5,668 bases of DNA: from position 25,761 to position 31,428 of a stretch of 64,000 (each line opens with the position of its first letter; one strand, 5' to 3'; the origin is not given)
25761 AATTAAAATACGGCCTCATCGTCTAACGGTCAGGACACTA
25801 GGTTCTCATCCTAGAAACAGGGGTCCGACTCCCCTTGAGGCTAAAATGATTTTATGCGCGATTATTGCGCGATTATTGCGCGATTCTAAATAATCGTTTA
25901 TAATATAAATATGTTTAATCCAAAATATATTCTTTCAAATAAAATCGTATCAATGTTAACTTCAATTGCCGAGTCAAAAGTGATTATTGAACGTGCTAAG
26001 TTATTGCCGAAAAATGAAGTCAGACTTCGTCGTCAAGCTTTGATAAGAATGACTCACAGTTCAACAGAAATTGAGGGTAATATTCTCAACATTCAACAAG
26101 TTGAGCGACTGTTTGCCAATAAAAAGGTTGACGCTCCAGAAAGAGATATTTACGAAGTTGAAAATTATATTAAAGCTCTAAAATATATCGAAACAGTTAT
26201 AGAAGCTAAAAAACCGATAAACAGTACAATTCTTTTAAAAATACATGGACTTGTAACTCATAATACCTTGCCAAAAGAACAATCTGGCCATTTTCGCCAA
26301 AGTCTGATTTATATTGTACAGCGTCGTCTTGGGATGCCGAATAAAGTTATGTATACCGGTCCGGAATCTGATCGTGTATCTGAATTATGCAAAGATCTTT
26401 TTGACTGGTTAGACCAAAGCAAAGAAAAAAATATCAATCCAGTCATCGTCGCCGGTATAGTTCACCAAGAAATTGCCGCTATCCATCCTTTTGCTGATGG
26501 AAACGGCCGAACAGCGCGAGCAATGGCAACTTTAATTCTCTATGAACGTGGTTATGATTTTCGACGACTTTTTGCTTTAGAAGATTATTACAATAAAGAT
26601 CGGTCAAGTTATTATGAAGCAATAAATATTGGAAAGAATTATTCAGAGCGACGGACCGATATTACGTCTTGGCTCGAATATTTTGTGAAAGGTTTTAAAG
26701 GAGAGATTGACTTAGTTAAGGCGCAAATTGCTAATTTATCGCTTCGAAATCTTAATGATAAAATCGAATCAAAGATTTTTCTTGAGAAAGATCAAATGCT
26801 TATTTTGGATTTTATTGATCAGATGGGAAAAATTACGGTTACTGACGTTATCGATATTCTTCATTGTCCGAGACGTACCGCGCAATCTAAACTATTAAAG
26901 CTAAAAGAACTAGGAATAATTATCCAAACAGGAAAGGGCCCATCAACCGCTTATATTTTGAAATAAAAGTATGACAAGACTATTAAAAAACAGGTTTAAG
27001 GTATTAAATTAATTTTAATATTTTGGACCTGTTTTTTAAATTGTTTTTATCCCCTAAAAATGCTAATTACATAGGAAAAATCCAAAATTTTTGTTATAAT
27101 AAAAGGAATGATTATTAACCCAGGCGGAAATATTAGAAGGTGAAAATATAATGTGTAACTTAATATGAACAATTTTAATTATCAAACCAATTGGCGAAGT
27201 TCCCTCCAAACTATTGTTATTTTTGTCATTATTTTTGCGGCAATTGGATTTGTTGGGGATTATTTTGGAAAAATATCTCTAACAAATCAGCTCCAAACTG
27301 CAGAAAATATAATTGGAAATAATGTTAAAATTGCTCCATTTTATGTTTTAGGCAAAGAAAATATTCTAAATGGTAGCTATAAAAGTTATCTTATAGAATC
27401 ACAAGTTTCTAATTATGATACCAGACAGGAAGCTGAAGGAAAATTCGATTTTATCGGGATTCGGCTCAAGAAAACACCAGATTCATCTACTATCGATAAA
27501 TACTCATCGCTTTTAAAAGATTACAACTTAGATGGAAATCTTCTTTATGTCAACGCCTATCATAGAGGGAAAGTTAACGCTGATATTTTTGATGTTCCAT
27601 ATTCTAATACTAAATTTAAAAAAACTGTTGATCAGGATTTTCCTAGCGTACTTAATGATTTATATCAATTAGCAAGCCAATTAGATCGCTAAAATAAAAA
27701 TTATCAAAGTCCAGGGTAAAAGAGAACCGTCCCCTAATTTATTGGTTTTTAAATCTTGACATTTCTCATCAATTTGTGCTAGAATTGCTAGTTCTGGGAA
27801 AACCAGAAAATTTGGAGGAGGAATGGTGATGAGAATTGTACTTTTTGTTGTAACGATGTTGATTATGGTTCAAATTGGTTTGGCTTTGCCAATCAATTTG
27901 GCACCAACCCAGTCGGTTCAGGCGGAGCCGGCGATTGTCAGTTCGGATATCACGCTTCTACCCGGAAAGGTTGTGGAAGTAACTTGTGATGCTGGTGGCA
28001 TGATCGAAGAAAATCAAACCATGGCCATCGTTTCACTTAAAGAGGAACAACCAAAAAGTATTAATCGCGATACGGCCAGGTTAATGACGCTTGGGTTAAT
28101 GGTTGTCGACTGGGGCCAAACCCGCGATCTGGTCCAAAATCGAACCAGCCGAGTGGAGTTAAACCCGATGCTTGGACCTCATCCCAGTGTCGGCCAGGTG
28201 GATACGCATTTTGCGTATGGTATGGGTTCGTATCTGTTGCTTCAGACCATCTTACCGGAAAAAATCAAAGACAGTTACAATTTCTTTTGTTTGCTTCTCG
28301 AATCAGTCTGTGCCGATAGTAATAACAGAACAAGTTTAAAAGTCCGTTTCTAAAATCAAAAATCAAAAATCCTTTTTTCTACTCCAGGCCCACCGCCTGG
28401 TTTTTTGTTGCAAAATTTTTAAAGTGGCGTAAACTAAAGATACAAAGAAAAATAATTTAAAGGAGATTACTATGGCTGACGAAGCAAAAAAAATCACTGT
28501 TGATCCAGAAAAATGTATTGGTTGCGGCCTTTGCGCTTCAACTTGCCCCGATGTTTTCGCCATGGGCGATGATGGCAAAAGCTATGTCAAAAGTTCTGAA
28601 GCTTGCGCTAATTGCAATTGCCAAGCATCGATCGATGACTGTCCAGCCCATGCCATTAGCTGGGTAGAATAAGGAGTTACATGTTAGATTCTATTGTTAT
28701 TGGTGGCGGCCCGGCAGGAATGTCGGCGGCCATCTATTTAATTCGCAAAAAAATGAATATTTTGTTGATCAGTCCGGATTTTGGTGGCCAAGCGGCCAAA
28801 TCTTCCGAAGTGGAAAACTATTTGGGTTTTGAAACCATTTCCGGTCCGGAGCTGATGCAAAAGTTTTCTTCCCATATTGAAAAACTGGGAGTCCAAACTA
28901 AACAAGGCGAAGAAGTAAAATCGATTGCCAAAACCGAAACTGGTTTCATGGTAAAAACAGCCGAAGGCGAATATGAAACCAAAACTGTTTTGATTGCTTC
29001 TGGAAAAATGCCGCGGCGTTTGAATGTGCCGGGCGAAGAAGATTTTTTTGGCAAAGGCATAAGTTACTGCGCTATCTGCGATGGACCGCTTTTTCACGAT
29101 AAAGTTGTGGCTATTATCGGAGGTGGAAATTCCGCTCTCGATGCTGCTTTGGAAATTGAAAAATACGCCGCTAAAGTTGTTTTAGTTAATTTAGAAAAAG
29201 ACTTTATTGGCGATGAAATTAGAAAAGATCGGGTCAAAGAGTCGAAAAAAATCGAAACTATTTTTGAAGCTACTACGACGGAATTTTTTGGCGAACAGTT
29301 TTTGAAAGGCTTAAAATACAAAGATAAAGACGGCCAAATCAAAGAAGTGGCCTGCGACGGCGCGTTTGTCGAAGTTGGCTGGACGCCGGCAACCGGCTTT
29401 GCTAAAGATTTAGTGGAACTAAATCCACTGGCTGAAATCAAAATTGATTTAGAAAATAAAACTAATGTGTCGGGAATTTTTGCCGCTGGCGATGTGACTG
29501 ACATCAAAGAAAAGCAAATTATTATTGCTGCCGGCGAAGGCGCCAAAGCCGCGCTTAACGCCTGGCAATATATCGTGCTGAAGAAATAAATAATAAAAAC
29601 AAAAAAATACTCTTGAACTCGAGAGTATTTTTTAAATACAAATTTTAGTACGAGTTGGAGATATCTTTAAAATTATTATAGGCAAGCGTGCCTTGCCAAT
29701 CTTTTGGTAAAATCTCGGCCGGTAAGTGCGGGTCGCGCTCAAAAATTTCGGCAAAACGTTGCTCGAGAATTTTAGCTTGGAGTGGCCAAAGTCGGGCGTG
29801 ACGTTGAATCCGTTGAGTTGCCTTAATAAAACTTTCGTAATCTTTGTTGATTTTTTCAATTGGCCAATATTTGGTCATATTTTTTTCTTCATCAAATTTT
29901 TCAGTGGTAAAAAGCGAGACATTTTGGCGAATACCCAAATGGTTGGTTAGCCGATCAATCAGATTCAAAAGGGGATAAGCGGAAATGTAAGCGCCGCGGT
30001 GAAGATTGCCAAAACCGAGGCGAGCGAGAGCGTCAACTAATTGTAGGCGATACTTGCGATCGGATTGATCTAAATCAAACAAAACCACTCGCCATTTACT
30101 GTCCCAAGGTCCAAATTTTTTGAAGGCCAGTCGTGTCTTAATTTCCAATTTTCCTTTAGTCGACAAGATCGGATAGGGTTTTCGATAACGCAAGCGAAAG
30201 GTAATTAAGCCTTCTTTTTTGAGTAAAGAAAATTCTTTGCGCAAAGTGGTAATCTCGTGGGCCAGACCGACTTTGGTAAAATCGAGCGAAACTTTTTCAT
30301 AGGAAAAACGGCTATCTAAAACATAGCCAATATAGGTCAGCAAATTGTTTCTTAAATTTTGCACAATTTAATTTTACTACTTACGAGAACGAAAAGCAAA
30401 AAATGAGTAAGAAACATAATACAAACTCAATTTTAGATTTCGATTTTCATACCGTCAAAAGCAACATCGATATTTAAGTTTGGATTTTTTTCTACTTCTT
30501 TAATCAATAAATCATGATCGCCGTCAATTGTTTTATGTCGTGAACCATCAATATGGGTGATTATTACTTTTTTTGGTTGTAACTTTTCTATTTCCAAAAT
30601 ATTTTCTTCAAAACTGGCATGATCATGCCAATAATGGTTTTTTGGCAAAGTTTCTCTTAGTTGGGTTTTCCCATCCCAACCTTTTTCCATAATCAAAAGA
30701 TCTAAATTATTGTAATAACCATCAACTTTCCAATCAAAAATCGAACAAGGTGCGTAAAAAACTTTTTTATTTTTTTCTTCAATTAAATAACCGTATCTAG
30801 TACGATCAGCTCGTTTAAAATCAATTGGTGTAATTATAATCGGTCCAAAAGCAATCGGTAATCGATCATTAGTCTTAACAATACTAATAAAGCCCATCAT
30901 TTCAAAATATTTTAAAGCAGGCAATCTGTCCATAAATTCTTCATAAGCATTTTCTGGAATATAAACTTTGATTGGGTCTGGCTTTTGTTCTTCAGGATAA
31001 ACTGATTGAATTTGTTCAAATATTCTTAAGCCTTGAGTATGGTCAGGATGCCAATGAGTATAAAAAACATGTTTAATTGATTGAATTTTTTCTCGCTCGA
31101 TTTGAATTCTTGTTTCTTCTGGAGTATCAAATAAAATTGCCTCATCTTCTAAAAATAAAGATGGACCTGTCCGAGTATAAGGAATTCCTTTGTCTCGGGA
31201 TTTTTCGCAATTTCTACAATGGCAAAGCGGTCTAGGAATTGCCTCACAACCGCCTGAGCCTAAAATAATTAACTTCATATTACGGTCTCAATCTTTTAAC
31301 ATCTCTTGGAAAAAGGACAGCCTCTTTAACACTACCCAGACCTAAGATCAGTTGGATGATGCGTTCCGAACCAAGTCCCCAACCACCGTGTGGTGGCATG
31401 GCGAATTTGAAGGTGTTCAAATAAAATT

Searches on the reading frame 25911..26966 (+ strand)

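Call 39: search_protein_families(library=pfam, max_evalue=0.001, proteins=[window:25911-26966:+])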
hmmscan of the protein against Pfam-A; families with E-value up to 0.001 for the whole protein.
window:25911-26966:+ (351 aa): 2 families
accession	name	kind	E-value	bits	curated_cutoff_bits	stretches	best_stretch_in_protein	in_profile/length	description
PF02661.23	Fic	-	5.6e-17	62.8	24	1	103-210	2-93/93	Fic/DOC family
PF13784.11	Fic_N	-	3.3e-05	24.3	26.7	1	39-92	27-79/82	Fic/DOC family N-terminal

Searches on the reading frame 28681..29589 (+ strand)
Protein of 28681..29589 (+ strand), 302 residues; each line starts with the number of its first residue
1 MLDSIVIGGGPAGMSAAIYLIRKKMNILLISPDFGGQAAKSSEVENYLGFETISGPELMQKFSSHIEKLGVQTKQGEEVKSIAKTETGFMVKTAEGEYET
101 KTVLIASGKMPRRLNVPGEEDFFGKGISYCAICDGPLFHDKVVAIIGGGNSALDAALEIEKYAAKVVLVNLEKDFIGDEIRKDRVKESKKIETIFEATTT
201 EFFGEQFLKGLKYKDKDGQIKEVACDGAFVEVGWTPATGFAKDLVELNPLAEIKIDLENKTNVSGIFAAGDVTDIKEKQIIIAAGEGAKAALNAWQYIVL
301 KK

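Call 39: search_protein_families(library=pfam, max_evalue=0.001, proteins=[window:28681-29589:+])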
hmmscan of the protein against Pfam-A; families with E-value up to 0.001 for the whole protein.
window:28681-29589:+ (302 aa): 13 families
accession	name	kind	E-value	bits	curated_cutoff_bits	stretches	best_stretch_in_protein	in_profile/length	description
PF07992.20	Pyr_redox_2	-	1.5e-42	146.4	26.1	1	3-287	2-291/291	Pyridine nucleotide-disulphide oxidoreductase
PF13738.12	Pyr_redox_3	-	7.5e-28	98.1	30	1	51-270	76-305/305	Pyridine nucleotide-disulphide oxidoreductase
PF03486.20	HI0933_like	-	2.3e-11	44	50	0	57-109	110-164/244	HI0933-like protein Rossmann domain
PF01266.30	DAO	-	3.1e-10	40.6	27.9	1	4-39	2-38/353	FAD dependent oxidoreductase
PF00070.33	Pyr_redox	-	5.6e-10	40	22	1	143-205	2-69/82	Pyridine nucleotide-disulphide oxidoreductase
PF00890.30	FAD_binding_2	-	7.2e-10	39.1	20.4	1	3-41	1-41/414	FAD binding domain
PF01134.28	GIDA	-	4.4e-08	33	22.1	0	4-33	2-31/391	Glucose inhibited division protein A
PF12831.13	FAD_oxidored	-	1.6e-07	31.4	27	1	3-68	1-70/416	FAD dependent oxidoreductase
PF13450.12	NAD_binding_8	-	1.8e-06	28.6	21.9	1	6-42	1-39/68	NAD(P)-binding Rossmann-like domain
PF01946.23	Thi4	-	5e-05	23.1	26.2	0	3-31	19-48/235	Thi4 family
PF13241.12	NAD_binding_7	-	5.8e-05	24.1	22.1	0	139-180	6-48/104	Putative NAD(P)-binding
PF01494.25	FAD_binding_3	-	0.00015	21.5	22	0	3-23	3-23/349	FAD binding domain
PF00743.25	FMO-like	-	0.00024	20.1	22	1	115-177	158-220/532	Flavin-binding monooxygenase-like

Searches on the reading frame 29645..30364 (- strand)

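Call 39: search_protein_families(library=pfam, max_evalue=0.001, proteins=[window:29645-30364:-])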
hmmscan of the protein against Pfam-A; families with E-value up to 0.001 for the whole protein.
window:29645-30364:- (239 aa): 2 families
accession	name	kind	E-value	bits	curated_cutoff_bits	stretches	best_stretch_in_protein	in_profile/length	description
PF20803.2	PaaX_M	-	1.8e-18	66.9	24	1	86-162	3-79/83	PaaX protein central Cas2-like domain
PF08223.16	PaaX_C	-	8.3e-08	32.9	22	1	167-237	1-79/91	PaaX-like protein C-terminal domain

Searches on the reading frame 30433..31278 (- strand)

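Call 39: search_protein_families(library=pfam, max_evalue=0.001, proteins=[window:30433-31278:-])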
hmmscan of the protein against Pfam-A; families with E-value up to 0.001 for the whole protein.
window:30433-31278:- (281 aa): 2 families
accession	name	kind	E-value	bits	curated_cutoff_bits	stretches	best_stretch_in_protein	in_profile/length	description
PF12706.13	Lactamase_B_2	-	1.6e-15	57.7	27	1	49-243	4-200/200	Beta-lactamase superfamily domain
PF00753.33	Lactamase_B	-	8.8e-08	32.7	22.7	1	44-90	14-66/196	Metallo-beta-lactamase superfamily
